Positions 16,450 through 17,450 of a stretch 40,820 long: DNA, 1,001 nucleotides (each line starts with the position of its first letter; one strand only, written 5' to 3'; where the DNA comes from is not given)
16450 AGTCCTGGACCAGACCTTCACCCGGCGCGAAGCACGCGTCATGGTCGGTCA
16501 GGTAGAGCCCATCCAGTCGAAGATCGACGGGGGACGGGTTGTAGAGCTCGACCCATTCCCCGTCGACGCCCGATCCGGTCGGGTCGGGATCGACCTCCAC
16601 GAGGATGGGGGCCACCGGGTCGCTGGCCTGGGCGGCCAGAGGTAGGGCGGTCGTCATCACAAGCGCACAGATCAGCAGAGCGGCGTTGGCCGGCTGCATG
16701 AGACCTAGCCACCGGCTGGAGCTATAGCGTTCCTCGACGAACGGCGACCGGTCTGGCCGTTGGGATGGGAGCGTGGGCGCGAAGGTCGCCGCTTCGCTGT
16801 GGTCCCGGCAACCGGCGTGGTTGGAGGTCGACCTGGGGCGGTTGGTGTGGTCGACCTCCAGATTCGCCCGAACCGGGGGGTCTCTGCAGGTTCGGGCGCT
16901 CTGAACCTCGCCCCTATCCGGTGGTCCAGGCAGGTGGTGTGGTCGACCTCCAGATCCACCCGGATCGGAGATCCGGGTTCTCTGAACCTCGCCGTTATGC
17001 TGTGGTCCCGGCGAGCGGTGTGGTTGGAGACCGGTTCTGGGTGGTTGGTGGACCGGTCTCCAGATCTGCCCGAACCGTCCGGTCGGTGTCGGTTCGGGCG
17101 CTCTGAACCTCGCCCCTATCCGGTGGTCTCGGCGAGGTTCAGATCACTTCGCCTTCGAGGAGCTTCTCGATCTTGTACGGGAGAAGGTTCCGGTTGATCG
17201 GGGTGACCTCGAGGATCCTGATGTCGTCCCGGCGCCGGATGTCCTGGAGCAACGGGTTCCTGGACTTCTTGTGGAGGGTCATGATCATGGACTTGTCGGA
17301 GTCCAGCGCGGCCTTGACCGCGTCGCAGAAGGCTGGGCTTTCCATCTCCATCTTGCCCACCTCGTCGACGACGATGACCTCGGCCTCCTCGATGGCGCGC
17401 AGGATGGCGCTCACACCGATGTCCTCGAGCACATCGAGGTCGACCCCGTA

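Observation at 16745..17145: Array of back-to-back perfect hairpins fills the 440-bp THEP1-LTD spacer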

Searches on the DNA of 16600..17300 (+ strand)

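Call 5: search_rna_families(source=window, start=16600, end=17300, threshold=evalue, max_evalue=10)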
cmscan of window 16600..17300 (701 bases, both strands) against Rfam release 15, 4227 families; matches with E-value up to 10: 5.
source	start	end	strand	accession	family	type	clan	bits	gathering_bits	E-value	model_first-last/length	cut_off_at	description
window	17228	17262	+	RF01553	TB9Cs1H3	Gene; snRNA; snoRNA; HACA-box;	-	18.2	35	0.33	19-53/65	no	Trypanosomatid snoRNA TB9Cs1H3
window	16934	17063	+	RF02128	GNAS-AS1_2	Gene; lncRNA;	-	17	47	3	1-118/118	no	GNAS antisense RNA 1 conserved region 2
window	17023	17106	+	RF02868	ncS037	Gene; sRNA;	-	16.9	112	2.7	1-152/152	no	Burkholderia sRNA 37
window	16705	16845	+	RF02184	ST7-OT3_2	Gene; lncRNA;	-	15.1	100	4.6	1-138/138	no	ST7 overlapping transcript 3 conserved region 2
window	16933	16983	-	RF03058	sul1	Cis-reg; riboswitch;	-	14.1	36.2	7.1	1-56/56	no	sul1 RNA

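Call 56: search_dna_similar(query=window:16745-17145:+, collection=plasmids, mode=distant, max_evalue=0.001, max_rows=10)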
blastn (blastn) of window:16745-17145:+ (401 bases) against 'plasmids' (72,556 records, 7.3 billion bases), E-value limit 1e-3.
No match.
